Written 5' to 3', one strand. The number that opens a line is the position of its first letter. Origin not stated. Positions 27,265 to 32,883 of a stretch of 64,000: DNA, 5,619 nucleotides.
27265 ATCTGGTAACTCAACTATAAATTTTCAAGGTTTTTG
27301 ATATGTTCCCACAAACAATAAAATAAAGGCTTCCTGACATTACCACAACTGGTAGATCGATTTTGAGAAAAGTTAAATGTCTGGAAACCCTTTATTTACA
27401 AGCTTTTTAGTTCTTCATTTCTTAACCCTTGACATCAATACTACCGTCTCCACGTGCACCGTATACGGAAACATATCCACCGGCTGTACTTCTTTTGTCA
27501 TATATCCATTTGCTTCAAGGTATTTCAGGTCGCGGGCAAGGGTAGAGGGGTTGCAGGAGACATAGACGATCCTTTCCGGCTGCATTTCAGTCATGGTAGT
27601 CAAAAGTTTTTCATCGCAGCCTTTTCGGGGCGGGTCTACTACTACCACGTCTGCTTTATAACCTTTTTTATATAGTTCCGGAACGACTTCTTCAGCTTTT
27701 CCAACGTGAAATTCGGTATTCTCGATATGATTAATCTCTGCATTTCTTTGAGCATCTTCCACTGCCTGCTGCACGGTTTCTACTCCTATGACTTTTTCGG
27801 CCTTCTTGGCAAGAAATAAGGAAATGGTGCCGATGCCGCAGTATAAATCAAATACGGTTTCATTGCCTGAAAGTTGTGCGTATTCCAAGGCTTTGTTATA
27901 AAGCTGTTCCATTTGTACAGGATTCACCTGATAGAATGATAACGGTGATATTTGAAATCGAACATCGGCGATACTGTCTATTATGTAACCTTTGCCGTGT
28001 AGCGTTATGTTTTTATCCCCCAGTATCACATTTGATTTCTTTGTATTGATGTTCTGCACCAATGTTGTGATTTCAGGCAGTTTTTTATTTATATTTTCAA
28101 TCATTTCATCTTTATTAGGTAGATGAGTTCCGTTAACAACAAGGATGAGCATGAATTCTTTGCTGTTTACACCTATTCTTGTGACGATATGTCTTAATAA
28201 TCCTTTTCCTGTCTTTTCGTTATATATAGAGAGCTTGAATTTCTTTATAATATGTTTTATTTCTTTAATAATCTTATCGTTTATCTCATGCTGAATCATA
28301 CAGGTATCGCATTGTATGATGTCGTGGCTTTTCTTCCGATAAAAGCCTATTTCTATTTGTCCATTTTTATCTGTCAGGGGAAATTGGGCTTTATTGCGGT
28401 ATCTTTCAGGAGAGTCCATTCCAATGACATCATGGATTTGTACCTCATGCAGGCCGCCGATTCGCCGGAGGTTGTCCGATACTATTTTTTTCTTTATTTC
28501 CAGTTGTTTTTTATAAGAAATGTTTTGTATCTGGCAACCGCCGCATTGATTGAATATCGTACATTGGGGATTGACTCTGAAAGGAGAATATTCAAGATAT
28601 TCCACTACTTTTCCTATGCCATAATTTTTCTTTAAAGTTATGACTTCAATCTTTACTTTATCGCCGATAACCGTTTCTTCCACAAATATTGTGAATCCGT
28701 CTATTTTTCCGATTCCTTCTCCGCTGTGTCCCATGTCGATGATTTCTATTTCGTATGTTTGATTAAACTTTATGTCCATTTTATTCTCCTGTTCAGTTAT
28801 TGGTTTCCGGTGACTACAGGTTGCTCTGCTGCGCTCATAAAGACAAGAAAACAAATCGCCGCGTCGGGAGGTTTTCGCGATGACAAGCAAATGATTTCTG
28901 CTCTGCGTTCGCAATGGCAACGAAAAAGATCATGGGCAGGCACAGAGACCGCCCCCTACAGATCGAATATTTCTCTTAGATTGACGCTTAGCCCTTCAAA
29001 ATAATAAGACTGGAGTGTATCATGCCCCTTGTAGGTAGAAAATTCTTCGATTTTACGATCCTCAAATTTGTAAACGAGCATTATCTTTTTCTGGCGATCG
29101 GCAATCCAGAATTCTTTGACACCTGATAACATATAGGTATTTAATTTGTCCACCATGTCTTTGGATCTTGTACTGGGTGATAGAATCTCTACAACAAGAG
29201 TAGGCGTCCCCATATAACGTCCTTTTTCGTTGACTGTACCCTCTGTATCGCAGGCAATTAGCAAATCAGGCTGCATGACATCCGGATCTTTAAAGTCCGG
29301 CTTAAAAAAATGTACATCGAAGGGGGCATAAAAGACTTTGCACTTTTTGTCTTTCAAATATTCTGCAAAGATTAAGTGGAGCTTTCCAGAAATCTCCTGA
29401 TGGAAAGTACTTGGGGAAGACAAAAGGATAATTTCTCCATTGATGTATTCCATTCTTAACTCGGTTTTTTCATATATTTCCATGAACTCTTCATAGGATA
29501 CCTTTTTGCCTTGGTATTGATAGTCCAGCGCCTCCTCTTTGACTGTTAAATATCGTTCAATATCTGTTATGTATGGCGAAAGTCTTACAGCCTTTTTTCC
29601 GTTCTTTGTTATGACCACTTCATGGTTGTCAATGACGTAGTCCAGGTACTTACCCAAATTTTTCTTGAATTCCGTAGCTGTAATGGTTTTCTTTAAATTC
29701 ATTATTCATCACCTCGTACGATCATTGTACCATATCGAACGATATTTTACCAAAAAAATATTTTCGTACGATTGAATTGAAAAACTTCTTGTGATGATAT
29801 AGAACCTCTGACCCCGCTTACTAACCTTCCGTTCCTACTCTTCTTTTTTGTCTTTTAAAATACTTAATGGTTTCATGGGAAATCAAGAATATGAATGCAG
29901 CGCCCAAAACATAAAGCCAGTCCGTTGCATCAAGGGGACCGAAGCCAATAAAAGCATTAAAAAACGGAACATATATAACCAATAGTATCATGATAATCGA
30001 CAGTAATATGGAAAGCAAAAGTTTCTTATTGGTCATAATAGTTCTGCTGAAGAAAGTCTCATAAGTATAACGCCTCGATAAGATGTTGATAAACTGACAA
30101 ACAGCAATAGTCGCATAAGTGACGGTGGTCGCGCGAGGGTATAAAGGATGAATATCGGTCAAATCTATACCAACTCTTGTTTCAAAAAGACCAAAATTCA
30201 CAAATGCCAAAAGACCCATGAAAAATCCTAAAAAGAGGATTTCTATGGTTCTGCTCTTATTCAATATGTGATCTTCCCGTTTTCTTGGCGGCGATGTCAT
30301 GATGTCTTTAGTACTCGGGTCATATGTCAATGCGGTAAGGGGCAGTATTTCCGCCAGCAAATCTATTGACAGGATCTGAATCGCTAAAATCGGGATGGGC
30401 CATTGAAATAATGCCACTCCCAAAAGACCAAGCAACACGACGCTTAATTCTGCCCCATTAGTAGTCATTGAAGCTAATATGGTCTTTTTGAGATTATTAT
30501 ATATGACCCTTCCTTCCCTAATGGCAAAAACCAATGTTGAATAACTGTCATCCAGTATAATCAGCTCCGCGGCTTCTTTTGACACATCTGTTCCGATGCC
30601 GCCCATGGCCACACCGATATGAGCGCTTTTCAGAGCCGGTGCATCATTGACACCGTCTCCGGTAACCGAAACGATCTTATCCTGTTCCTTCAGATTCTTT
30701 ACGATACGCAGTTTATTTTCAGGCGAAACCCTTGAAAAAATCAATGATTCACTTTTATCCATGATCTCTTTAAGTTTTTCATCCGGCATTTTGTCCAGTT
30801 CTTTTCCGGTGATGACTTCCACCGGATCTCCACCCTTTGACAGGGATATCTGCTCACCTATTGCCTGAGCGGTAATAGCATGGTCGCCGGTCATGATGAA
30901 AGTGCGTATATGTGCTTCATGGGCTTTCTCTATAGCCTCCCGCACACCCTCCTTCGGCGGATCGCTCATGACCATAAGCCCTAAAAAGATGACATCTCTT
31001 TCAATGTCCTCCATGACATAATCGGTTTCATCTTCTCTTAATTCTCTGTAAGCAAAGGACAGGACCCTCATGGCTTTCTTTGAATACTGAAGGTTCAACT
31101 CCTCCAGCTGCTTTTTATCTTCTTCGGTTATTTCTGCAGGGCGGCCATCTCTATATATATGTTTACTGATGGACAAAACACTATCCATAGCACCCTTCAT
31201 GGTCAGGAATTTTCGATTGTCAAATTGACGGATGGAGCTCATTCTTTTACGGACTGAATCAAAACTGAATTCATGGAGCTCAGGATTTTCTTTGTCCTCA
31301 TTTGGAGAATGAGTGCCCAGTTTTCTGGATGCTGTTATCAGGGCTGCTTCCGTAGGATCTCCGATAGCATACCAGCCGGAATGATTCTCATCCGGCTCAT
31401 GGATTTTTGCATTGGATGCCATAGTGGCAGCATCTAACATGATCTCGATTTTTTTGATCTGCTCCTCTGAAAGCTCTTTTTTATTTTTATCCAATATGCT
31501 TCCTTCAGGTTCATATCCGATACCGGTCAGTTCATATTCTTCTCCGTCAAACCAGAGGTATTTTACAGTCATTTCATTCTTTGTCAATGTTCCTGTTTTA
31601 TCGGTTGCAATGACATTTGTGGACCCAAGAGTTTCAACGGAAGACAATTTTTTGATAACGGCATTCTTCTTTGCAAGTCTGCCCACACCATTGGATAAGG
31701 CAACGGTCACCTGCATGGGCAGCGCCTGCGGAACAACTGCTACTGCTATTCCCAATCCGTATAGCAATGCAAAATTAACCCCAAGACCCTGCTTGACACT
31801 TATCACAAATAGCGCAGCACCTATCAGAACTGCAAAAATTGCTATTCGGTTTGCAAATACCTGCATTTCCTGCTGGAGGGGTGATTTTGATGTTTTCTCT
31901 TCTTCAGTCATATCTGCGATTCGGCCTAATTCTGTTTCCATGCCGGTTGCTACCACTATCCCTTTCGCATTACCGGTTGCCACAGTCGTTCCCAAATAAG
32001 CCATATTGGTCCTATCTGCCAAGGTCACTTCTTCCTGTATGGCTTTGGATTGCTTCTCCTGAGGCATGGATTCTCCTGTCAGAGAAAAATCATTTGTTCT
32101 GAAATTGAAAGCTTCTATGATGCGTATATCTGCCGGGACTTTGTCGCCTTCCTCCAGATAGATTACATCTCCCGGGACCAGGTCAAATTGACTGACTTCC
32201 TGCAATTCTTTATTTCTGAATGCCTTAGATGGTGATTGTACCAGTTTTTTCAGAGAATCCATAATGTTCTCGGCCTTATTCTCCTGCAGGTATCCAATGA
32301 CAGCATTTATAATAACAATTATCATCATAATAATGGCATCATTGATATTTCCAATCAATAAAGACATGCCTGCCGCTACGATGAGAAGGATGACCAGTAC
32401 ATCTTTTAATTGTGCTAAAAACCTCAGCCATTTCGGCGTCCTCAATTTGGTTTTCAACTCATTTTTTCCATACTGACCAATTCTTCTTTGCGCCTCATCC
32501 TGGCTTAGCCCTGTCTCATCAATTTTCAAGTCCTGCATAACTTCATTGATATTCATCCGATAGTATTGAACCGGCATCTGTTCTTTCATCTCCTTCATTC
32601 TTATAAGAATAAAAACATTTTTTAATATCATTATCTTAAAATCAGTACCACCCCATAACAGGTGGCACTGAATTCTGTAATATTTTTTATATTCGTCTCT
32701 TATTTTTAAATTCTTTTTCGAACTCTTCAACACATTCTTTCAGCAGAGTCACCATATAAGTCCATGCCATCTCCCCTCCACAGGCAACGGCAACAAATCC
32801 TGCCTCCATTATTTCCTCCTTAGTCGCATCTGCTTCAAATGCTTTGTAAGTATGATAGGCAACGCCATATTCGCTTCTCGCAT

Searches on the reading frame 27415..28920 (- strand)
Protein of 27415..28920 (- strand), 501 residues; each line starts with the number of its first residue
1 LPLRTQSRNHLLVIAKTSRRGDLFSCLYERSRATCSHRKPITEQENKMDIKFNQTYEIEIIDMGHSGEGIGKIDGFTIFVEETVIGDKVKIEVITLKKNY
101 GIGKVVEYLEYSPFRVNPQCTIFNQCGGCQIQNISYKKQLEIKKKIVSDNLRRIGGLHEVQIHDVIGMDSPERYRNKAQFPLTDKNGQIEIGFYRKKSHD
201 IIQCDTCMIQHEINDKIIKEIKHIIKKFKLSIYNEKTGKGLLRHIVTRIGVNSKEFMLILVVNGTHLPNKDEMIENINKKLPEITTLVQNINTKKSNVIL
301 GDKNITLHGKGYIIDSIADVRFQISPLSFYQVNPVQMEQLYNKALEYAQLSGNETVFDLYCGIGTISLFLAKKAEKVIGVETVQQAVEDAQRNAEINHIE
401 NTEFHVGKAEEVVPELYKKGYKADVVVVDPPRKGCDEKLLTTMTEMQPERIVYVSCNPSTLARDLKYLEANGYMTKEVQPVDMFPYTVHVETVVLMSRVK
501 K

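Call 61: search_protein_families(library=pfam, proteins=[window:27415-28920:-], max_evalue=0.00001)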
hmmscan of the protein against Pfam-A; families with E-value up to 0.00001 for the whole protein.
window:27415-28920:- (501 aa): 9 families
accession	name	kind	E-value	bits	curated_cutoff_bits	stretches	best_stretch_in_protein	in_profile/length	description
PF05958.17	tRNA_U5-meth_tr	-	7e-29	101.4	23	1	136-498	2-356/357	tRNA (Uracil-5-)-methyltransferase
PF13847.12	Methyltransf_31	-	1.5e-12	47.9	27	1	351-429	2-81/145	Methyltransferase domain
PF01938.26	TRAM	-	5.3e-10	39.5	21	1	54-106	6-61/61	TRAM domain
PF03602.21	Cons_hypoth95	-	7.8e-09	35.9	24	1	351-467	40-164/182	Conserved hypothetical protein 95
PF13649.12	Methyltransf_25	-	8.5e-08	33.2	27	1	356-414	1-59/97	Methyltransferase domain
PF05175.20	MTS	-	1.5e-07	31.7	23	1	353-433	32-109/170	Methyltransferase small domain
PF06325.19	PrmA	-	1.6e-07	31.6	22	1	344-427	154-231/296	Ribosomal protein L11 methyltransferase (PrmA)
PF09445.16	Methyltransf_15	-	3.4e-07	30.4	22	1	354-436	2-85/165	RNA cap guanine-N2 methyltransferase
PF02475.24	TRM5-TYW2_MTfase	-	5.3e-07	30.2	28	1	350-435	34-117/164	TRM5/TYW2 methyltransferase domain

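Call 82: find_homologous_proteins(query=window:27415-28920:-, max_evalue=1e-40)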
Query window:27415-28920:- (501 aa): 8000 proteins with E <= 1e-40 among 8000 candidates; the best 120 are listed.
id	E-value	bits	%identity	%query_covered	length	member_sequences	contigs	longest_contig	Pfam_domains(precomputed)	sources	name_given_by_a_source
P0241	7.9e-275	930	92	90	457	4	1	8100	PF13847.13,PF06325.20,PF05175.21,PF03602.22,PF13649.13,PF02475.24,PF09445.17,PF01938.27,PF05958.18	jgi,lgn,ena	-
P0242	3.5e-224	763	74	90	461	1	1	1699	PF13847.13,PF06325.20,PF05175.21,PF03602.22,PF13649.13,PF02475.24,PF09445.17,PF01938.27,PF05958.18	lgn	-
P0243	4.3e-223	759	74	91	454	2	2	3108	PF13847.13,PF06325.20,PF05175.21,PF03602.22,PF13649.13,PF02475.24,PF09445.17,PF01938.27,PF05958.18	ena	-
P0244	8.1e-214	729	70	90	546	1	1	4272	PF13847.13,PF06325.20,PF05175.21,PF03602.22,PF02475.24,PF09445.17,PF01938.27,PF05958.18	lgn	-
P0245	2.2e-204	698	67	90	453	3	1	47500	PF02475.24,PF08241.19,PF13847.13,PF06325.20,PF05175.21,PF03602.22,PF13649.13,PF02390.24,PF01135.26,PF09445.17,PF01938.27,PF05958.18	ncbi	-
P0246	5.5e-199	680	64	90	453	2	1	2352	PF13847.13,PF05175.21,PF03602.22,PF13649.13,PF02475.24,PF09445.17,PF01938.27,PF05958.18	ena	-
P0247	3.7e-198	677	64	90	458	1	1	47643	PF13847.13,PF05175.21,PF03602.22,PF13649.13,PF02475.24,PF09445.17,PF01938.27,PF05958.18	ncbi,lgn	-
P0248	2.0e-195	668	64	90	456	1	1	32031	PF13847.13,PF05175.21,PF03602.22,PF13649.13,PF02475.24,PF09445.17,PF01938.27,PF05958.18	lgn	-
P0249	1.8e-194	665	63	90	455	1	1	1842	PF13847.13,PF06325.20,PF05175.21,PF03602.22,PF13649.13,PF02475.24,PF09445.17,PF01938.27,PF05958.18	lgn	-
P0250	6.1e-190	650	-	-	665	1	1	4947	PF13847.13,PF06325.20,PF05175.21,PF03602.22,PF13649.13,PF02475.24,PF09445.17,PF01938.27,PF08241.19,PF05958.18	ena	-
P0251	1.0e-185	636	62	90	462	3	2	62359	PF13847.13,PF06325.20,PF05175.21,PF03602.22,PF13649.13,PF02475.24,PF09445.17,PF01938.27,PF05958.18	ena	-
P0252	1.1e-184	633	62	90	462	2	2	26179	PF13847.13,PF06325.20,PF05175.21,PF03602.22,PF13649.13,PF02475.24,PF09445.17,PF01938.27,PF05958.18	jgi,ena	-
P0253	7.8e-180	617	60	91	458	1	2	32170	PF13847.13,PF06325.20,PF05175.21,PF03602.22,PF13649.13,PF02475.24,PF09445.17,PF01938.27,PF05958.18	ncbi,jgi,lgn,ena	ncbi:MAG: 23S rRNA (uracil(1939)-C(5))-methyltransferase RlmD [Peptostreptococcales bacterium]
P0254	7.4e-179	613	60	89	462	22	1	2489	PF13847.13,PF06325.20,PF05175.21,PF03602.22,PF13649.13,PF02475.24,PF09445.17,PF01938.27,PF05958.18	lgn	-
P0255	1.5e-178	612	60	90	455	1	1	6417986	PF13847.13,PF06325.20,PF05175.21,PF03602.22,PF13649.13,PF02475.24,PF09445.17,PF01938.27,PF05958.18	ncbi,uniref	ncbi:23S rRNA (uracil(1939)-C(5))-methyltransferase RlmD [Wukongibacter sp. M2B1]|uniref:23S rRNA (u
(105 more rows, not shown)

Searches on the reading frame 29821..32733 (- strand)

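Call 53: search_protein_families(library=ncbifam, proteins=[window:29821-32733:-], max_evalue=1e-10)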
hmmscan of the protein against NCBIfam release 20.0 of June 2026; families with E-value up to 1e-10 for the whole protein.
window:29821-32733:- (970 aa): 19 families
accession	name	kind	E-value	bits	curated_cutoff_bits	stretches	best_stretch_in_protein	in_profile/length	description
TIGR01522.1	ATPase-IIA2_Ca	equivalog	3.5e-185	617.3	798.3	1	55-963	2-853/854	calcium-transporting P-type ATPase, PMR1-type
TIGR01116.1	ATPase-IIA1_Ca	equivalog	4.3e-158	527.9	703.4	1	106-961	2-799/799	calcium-translocating P-type ATPase, SERCA-type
TIGR01106.1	ATPase-IIC_X-K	subfamily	2.2e-152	509.1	946.1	2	46-639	6-616/997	Na,H/K antiporter P-type ATPase subunit alpha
TIGR01523.1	ATPase-IID_K-Na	equivalog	3.8e-128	428.6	645.05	2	284-962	267-991/997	potassium/sodium efflux P-type ATPase, fungal-type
TIGR01524.1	ATPase-IIIB_Mg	equivalog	5.4e-112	375.2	610.75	2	55-393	13-358/867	magnesium-translocating P-type ATPase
TIGR01647.1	ATPase-IIIA_H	equivalog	7.7e-112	374.8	615.5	2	75-392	1-306/755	plasma-membrane proton-efflux P-type ATPase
TIGR01517.1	ATPase-IIB_Ca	equivalog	1.3e-105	354.4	507.05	2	431-956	391-876/882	calcium-translocating P-type ATPase, PMCA-type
NF011702.0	PRK15122.1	subfamily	2.2e-102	343.6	975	2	479-959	439-898/907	magnesium-translocating P-type ATPase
TIGR01494.1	ATPase_P-type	subfamily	1.2e-84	284.5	62.3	4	664-771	364-465/478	HAD-IC family P-type ATPase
TIGR01525.1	ATPase-IB_hvy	subfamily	5.1e-67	227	346.25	2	115-392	3-268/560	heavy metal translocating P-type ATPase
TIGR01657.1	P-ATPase-V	hypoth_equivalog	2.2e-66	224.1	618.25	2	58-630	123-696/1055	ATP13A2 family polyamine export P-type ATPase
TIGR01512.1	ATPase-IB2_Cd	subfamily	3.5e-58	197.5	313.5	2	115-391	3-253/494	cadmium family heavy metal-translocating P-type ATPase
TIGR01511.1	ATPase-IB1_Cu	subfamily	6.9e-44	150.6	397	2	112-392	22-281/542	copper-translocating P-type ATPase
NF008262.1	PRK11033.1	equivalog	1.5e-40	139.3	1005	2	116-389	181-442/731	zinc/cadmium/mercury/lead-transporting ATPase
NF033775.1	P_type_ZntA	exception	3e-39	134.9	1240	2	115-390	185-448/732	Zn(II)/Cd(II)/Pb(II) translocating P-type ATPase ZntA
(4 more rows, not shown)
